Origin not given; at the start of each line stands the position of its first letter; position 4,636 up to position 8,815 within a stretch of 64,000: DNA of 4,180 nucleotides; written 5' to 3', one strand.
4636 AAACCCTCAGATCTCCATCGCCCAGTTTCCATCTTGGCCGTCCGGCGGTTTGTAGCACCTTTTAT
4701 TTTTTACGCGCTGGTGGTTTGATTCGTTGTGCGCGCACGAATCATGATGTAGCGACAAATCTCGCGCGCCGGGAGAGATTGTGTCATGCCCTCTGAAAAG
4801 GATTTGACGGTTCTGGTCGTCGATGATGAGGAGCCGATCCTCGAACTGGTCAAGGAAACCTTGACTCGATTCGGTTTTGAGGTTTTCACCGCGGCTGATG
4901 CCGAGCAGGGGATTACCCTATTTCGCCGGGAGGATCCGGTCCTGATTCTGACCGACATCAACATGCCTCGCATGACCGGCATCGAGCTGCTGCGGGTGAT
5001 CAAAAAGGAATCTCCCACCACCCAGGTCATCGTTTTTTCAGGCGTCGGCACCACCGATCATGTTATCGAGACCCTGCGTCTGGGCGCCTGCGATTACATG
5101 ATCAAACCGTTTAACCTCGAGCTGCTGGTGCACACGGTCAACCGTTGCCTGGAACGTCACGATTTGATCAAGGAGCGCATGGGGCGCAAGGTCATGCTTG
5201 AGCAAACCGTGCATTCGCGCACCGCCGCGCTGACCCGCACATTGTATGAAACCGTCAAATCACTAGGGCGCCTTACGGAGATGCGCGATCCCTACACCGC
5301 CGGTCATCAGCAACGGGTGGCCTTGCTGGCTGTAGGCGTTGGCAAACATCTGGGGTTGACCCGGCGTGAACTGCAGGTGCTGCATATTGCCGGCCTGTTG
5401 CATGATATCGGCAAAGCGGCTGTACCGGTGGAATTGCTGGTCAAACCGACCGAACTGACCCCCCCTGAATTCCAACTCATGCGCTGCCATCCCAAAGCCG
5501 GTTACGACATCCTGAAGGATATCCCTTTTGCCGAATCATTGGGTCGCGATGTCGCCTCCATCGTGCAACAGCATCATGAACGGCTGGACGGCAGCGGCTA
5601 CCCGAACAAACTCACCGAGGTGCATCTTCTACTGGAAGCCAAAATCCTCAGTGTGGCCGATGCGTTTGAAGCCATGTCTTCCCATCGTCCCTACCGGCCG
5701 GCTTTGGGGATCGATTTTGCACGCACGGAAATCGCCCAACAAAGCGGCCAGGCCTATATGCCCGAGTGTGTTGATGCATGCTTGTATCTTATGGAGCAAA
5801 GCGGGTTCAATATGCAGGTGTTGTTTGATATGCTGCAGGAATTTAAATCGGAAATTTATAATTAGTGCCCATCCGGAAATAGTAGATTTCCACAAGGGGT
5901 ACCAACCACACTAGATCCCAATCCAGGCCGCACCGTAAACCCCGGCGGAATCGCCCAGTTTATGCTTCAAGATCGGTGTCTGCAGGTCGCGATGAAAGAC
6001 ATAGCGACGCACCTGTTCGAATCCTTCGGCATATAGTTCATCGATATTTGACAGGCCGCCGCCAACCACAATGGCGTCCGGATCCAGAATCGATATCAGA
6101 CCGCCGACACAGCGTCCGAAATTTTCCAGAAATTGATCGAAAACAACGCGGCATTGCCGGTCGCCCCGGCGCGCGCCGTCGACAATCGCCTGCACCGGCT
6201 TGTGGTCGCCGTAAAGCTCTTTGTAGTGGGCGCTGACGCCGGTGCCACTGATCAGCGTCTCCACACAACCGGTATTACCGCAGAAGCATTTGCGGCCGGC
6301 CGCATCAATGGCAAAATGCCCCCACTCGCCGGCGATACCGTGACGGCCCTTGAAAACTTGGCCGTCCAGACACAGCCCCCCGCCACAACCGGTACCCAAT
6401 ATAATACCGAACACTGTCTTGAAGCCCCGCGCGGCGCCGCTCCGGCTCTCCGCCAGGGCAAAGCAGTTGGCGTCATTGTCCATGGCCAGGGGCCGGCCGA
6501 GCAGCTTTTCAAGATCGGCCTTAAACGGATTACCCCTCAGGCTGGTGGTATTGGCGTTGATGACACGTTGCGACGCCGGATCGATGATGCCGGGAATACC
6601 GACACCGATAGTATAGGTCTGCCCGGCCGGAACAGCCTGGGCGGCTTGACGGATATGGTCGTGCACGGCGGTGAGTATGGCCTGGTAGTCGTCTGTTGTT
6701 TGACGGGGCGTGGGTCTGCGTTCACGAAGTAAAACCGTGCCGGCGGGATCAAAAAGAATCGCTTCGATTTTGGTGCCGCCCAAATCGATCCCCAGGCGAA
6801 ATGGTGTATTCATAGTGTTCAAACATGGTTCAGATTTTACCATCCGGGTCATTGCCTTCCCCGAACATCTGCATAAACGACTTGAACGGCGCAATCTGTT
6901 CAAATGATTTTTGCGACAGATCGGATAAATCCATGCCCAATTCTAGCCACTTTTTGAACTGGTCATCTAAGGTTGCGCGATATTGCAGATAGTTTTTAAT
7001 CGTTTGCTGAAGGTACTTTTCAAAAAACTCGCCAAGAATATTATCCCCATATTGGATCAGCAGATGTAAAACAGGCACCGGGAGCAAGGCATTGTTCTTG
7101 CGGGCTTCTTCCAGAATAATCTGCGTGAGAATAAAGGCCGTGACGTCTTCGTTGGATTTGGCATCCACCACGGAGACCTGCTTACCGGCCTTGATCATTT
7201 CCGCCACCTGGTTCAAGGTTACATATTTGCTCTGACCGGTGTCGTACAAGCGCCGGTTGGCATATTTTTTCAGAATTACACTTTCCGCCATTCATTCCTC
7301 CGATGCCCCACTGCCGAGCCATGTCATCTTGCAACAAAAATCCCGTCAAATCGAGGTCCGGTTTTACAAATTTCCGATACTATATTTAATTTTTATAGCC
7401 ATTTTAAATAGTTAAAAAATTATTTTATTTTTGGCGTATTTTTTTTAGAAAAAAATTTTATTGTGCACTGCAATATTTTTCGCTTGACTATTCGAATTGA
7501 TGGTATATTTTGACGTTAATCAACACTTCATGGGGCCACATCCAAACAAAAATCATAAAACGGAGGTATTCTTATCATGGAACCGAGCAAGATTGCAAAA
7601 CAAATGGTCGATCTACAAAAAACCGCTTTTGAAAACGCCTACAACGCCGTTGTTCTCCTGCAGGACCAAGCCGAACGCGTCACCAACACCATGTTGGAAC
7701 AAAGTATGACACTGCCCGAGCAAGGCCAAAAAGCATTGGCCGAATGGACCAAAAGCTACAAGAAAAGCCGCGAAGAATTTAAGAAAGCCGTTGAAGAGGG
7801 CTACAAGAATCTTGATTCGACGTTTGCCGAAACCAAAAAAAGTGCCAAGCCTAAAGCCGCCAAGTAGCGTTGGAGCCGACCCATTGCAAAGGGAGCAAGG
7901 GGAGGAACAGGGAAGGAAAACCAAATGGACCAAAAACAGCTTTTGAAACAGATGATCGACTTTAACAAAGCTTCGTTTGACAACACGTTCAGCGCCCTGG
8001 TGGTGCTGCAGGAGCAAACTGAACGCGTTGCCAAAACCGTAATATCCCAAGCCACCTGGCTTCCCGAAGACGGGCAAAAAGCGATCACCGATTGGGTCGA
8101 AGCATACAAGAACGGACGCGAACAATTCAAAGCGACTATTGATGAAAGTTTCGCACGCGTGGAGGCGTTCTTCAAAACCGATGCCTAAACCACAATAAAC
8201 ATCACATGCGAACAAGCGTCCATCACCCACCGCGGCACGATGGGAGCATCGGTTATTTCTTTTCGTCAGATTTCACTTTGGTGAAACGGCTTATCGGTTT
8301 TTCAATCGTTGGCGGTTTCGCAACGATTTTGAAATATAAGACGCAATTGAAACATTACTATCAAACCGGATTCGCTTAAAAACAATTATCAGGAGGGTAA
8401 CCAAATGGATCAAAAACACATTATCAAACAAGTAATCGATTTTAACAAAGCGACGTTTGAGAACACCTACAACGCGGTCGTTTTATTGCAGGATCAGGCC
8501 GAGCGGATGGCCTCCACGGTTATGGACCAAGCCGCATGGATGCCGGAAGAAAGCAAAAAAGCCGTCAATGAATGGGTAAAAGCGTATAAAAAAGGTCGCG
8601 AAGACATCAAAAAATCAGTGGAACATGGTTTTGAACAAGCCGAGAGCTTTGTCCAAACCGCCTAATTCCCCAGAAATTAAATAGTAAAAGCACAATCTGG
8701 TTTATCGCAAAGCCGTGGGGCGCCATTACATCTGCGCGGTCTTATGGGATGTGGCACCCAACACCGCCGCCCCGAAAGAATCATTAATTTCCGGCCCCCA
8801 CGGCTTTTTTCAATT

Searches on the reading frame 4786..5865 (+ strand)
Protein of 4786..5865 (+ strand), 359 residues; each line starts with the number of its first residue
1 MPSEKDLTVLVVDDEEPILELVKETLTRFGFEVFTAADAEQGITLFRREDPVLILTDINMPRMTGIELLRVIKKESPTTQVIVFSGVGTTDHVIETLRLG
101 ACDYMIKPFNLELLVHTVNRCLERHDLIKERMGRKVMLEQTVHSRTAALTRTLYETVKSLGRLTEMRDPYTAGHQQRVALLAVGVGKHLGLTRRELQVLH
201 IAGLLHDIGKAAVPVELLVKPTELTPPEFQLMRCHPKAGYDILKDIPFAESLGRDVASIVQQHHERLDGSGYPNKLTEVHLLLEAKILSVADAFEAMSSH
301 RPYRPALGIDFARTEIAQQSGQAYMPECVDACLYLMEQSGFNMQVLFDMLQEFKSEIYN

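Call 9: search_protein_families(library=pfam, proteins=[window:4786-5865:+])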
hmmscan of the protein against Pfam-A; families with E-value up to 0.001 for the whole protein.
window:4786-5865:+ (359 aa): 4 families
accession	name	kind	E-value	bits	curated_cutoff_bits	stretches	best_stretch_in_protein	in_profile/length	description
PF13487.12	HD_5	-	5.5e-35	121.1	27.2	1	162-324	5-166/170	HD domain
PF00072.30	Response_reg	-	9.5e-28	97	30.2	1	9-118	1-110/111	Response regulator receiver domain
PF01966.28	HD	-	1.4e-20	74.1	22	1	172-297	2-116/116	HD domain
PF08668.18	HDOD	-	0.00019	21.5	22.9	1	170-213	94-135/196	HDOD domain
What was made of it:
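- Checked: The next + strand gene (4786-5865) is a receiver + HD-GYP protein (Pfam Response_reg + HD_5; call 9).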

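Call 10: find_related_loci(query=window:4786-5865:+, collection=genome_contigs, flank=3000)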
Query window:4786-5865:+ (359 aa) in genome_contigs; peptide patterns used: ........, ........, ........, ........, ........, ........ (x = any residue, [..] = any of these).
372 stretches matched a pattern; 297 encode a relative of the query (tblastn E <= 1e-3); the best 80 are kept; 80 distinct loci.
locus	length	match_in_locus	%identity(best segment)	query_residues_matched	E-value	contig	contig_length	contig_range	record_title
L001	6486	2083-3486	38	7-345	6e-63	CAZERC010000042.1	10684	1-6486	MAG TPA_asm: uncultured Synergistaceae bacterium isolate binchicken_co92_5 genome assembly, contig: NODE_1753_length_106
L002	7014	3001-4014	36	9-335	9e-58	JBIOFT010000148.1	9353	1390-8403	MAG: Terriglobales bacterium isolate GcC11-4 k141_1047875_length_9353_cov_23.0000, whole genome shotgun sequence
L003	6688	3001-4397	49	9-336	2e-56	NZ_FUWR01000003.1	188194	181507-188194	Trichlorobacter thiogenes strain ATCC BAA-34, whole genome shotgun sequence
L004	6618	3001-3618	46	135-344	2e-55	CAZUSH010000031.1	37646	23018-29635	MAG TPA_asm: uncultured Geobacter sp. isolate binchicken_co273_237 genome assembly, contig: NODE_1254_length_37646_cov_6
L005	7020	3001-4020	35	9-337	1e-54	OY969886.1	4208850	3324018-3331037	MAG: uncultured Acidobacteriota bacterium isolate MFD10007.bin.c.1 genome assembly, chromosome: 1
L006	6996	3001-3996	35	9-329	1e-53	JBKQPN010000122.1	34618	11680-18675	MAG: Terriglobales bacterium isolate MGr1A1B1C__bin_134 MGr1A1B1C_000000241850, whole genome shotgun sequence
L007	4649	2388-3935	37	1-339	6e-35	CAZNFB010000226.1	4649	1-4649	MAG TPA_asm: uncultured Desulfobacteraceae bacterium isolate SRP141559_co1_158 genome assembly, contig: NODE_11936_lengt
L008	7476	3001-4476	35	8-335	7e-33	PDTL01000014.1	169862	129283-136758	MAG: Deltaproteobacteria bacterium isolate DOLJORAL78_53_22 DolJOral78_scaffold_35, whole genome shotgun sequence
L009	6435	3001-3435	42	162-307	2e-30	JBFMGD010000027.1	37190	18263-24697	MAG: Bacillota bacterium isolate MAG288 MAG288_27, whole genome shotgun sequence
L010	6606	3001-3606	31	147-338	1e-23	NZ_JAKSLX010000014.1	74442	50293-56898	MAG: Treponema sp. isolate Horse_feces110 MAG110_14, whole genome shotgun sequence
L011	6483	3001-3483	32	8-167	1e-21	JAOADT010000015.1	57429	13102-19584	MAG: Deltaproteobacteria bacterium isolate SKW240 NODE_15_length_57429_cov_5.486696, whole genome shotgun sequence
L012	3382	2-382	38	174-303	2e-21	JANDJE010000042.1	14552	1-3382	MAG: Nitrospira sp. isolate SRBZ-2_Bin184 NODE_42_length_14552_cov_3.063638, whole genome shotgun sequence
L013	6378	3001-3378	33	1-124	5e-20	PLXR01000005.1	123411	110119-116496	MAG: Opitutaceae bacterium isolate palsa_1446 73.20120700_P3D.355_contig_41204, whole genome shotgun sequence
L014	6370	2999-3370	39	1-122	8e-20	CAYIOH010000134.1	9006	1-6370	MAG TPA_asm: uncultured Bifidobacteriaceae bacterium isolate ERP119705_co25_34 genome assembly, contig: NODE_7526_length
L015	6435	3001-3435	36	9-152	1e-19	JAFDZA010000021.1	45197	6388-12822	MAG: Bacteroidetes bacterium isolate SZAS-70 LIN-426__21__length-45197, whole genome shotgun sequence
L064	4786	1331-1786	31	1-151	3e-17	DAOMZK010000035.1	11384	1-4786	MAG TPA_asm: Cyclobacteriaceae bacterium isolate AMR_MDS_5602 NODE_1064_length_11384_cov_5.883661, whole genome shotgun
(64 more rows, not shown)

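Call 17: find_encoding_contigs(protein=window:4786-5865:+, flank=3000, max_places=10)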
Protein window:4786-5865:+ (359 aa): no gene with exactly this product is on record in the collection.
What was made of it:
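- Tried and rejected: It is not on record (call 17).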

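Call 18: find_homologous_proteins(query=window:4786-5865:+, max_evalue=1e-40)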
Query window:4786-5865:+ (359 aa): 7682 proteins with E <= 1e-40 among 8000 candidates; the best 120 are listed.
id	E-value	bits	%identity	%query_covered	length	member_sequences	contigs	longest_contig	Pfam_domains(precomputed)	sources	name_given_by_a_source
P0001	5.5e-235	797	100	100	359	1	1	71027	PF13487.13,PF01966.29,PF00072.31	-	-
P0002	4.6e-146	504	64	94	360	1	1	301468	PF13487.13,PF01966.29,PF00072.31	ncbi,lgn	-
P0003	4.7e-144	498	63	96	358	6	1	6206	PF13487.13,PF01966.29,PF00072.31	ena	-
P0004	5.9e-144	497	62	98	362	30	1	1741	PF13487.13,PF01966.29,PF00072.31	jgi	jgi:response regulator RpfG family c-di-GMP phosphodiesterase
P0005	2.7e-143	495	63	96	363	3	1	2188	PF08668.19,PF13487.13,PF01966.29,PF00072.31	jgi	jgi:cyclic di-GMP phosphodiesterase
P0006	3.9e-143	495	64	98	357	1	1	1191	PF13487.13,PF01966.29,PF00072.31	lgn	-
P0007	1.1e-142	493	62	97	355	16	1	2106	PF13487.13,PF01966.29,PF00072.31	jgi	jgi:putative two-component system response regulator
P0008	1.8e-142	493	62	99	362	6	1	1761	PF13487.13,PF01966.29,PF00072.31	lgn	-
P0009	2.4e-142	492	63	96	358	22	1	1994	PF13487.13,PF01966.29,PF00072.31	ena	-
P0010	4.4e-142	491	64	95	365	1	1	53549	PF13487.13,PF01966.29,PF00072.31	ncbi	ncbi:MAG: HD domain-containing phosphohydrolase [Thermodesulfobacteriota bacterium]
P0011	1.1e-141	490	61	98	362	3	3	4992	PF13487.13,PF01966.29,PF00072.31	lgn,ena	-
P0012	1.9e-141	489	62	97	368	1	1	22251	PF13487.13,PF01966.29,PF00072.31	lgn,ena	-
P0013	2.4e-141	489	62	97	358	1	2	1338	PF13487.13,PF01966.29,PF00072.31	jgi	jgi:response regulator RpfG family c-di-GMP phosphodiesterase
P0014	2.4e-141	489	62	97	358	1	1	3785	PF13487.13,PF01966.29,PF00072.31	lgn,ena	-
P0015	4.0e-141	488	62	96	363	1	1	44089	PF13487.13,PF01966.29,PF00072.31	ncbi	-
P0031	2.6e-139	482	62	99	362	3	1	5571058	PF13487.13,PF01966.29,PF00072.31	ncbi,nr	ncbi:MAG: response regulator [Deltaproteobacteria bacterium]|nr:MAG: response regulator [Deltaproteo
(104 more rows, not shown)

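Call 19: find_encoding_contigs(protein=P0002, flank=4000, max_places=3)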
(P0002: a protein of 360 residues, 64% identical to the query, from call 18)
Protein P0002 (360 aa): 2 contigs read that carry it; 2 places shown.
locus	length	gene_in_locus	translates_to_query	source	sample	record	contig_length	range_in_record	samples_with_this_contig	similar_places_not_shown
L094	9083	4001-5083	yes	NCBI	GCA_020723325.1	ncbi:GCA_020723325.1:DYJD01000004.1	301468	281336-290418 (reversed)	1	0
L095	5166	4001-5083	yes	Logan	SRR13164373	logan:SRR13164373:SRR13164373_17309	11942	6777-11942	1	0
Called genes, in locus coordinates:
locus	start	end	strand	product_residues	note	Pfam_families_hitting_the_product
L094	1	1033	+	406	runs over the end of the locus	PF13433:Peripla_BP_5, PF13458:Peripla_BP_6, PF01094:ANF_receptor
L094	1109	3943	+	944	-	PF02743:dCache_1, PF00672:HAMP, PF01590:GAF, PF02518:HATPase_c, PF00072:Response_reg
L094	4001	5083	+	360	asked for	PF00072:Response_reg, PF13487:HD_5, PF01966:HD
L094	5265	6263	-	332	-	PF01553:Acyltransferase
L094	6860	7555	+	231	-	-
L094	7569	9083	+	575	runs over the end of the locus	-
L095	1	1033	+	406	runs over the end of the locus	PF13433:Peripla_BP_5, PF13458:Peripla_BP_6, PF01094:ANF_receptor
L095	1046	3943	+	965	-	PF02743:dCache_1, PF00672:HAMP, PF01590:GAF, PF02518:HATPase_c, PF00072:Response_reg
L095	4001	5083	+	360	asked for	PF00072:Response_reg, PF13487:HD_5, PF01966:HD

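Call 20: find_encoding_contigs(protein=P0031, flank=4000, max_places=3)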
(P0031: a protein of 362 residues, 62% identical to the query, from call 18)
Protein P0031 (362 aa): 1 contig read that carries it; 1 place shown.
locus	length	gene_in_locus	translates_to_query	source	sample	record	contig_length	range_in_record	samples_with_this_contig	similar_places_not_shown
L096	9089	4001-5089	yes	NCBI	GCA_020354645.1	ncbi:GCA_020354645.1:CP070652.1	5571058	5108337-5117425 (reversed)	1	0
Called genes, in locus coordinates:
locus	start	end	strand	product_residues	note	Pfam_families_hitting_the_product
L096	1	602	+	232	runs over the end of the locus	PF03588:Leu_Phe_trans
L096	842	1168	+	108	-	PF11969:DcpS_C, PF01230:HIT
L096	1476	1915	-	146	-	-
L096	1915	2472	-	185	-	PF01814:Hemerythrin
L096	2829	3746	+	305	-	PF00850:Hist_deacetyl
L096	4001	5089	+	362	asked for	PF00072:Response_reg, PF13487:HD_5, PF01966:HD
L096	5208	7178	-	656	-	PF08448:PAS_4 (weak), PF00989:PAS (weak), PF13188:PAS_8 (weak), PF08447:PAS_3, PF08448:PAS_4 (weak), PF13426:PAS_9, PF02518:HATPase_c, PF00072:Response_reg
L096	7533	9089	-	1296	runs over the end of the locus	PF06119:NIDO (faint), PF23619:Ig_VWA7 (faint), PF18998:Flg_new_2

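Call 21: find_encoding_contigs(protein=P0010, flank=4000, max_places=3)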
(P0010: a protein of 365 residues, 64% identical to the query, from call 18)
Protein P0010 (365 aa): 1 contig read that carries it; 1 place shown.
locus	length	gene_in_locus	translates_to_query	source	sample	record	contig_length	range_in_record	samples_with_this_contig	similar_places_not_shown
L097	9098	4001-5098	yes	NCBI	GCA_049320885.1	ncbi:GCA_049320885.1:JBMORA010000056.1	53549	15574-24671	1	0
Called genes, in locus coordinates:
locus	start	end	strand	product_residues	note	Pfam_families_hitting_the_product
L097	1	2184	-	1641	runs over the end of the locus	PF00069:Pkinase, PF07714:PK_Tyr_Ser-Thr, PF13191:AAA_16, PF13401:AAA_22 (weak), PF01590:GAF, PF00990:GGDEF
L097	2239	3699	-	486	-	PF01966:HD, PF13487:HD_5, PF08668:HDOD, PF01966:HD (weak)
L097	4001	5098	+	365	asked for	PF00072:Response_reg, PF13487:HD_5, PF01966:HD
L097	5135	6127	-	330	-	PF01553:Acyltransferase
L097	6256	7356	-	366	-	-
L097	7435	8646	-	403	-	-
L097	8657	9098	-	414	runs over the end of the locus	PF00535:Glycos_transf_2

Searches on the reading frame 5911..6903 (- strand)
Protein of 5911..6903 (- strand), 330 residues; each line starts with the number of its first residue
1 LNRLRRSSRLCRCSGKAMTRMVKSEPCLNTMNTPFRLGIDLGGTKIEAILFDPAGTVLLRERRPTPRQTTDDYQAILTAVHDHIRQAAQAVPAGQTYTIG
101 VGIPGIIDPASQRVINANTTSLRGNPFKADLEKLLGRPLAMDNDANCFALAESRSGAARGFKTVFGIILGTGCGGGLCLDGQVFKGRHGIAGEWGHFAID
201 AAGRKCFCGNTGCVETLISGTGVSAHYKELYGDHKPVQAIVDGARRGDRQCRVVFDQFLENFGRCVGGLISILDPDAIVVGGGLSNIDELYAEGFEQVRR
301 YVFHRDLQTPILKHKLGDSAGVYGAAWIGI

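Call 9: search_protein_families(library=pfam, proteins=[window:5911-6903:-])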
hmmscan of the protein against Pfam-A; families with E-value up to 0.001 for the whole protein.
window:5911-6903:- (330 aa): 2 families
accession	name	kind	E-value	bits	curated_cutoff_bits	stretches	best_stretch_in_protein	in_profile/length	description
PF00480.26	ROK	-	1.4e-75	255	22.9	1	37-328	2-290/294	ROK family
PF01869.26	BcrAD_BadFG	-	0.00011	22.3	31.5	0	37-90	1-54/271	BadF/BadG/BcrA/BcrD ATPase family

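Call 45: find_homologous_proteins(query=window:5911-6903:-, max_evalue=1e-60)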
Query window:5911-6903:- (330 aa): 7162 proteins with E <= 1e-60 among 8000 candidates; the best 120 are listed.
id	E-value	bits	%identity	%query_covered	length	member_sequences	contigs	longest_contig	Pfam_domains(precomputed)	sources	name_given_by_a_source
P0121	8.2e-212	721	100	95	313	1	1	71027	PF00480.27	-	-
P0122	2.8e-126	439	65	90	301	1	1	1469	PF00480.27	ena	-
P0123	2.2e-125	436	64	90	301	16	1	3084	PF00480.27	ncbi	-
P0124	2.6e-125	436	63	91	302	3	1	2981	PF00480.27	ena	-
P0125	6.9e-125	435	64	90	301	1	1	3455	PF00480.27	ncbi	-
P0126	1.3e-124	434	64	90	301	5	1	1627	PF00480.27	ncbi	-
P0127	8.8e-124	431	65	89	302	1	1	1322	PF00480.27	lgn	-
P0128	1.2e-123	431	66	89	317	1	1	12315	PF00480.27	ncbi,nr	ncbi:MAG: ROK family protein [Desulfosarcina sp.]|nr:ROK family protein [Desulfobacterales bacterium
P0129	5.4e-123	429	64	90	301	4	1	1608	PF00480.27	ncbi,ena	-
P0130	9.4e-123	428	62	90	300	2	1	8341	PF01869.27,PF00480.27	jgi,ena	-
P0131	1.2e-122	427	63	91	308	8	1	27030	PF00480.27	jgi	jgi:fructokinase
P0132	2.2e-122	427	63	90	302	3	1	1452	PF00480.27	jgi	jgi:fructokinase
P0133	4.6e-122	425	63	91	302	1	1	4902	PF00480.27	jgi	jgi:fructokinase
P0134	5.0e-122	425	63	90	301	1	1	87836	PF00480.27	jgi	jgi:fructokinase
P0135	6.0e-122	425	63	92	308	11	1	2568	PF00480.27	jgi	jgi:fructokinase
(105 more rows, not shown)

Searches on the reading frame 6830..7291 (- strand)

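Call 9: search_protein_families(library=pfam, proteins=[window:6830-7291:-])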
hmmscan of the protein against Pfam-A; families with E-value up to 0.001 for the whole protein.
window:6830-7291:- (153 aa): 1 family
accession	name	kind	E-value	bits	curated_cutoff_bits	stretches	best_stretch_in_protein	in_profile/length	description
PF07879.16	PHB_acc_N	-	2.4e-28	98.4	25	1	6-65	1-60/61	PHB/PHA accumulation regulator DNA-binding domain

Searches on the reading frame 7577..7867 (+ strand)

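Call 76: search_protein_families(library=pfam, proteins=[window:7577-7867:+], max_evalue=0.01)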
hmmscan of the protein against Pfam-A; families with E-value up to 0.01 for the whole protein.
window:7577-7867:+ (96 aa): 1 family
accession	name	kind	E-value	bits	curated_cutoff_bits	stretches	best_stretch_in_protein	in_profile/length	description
PF14942.11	Muted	-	0.0052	17.4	26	1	16-91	61-136/146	Organelle biogenesis, Muted-like protein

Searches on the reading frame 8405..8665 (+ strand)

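Call 76: search_protein_families(library=pfam, proteins=[window:8405-8665:+], max_evalue=0.01)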
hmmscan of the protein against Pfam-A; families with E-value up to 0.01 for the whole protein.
window:8405-8665:+ (86 aa): 1 family
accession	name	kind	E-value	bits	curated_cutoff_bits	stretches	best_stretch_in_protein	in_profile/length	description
PF05823.17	Gp-FAR-1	-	0.0063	17.4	29.2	0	36-85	90-139/149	Nematode fatty acid retinoid binding protein (Gp-FAR-1)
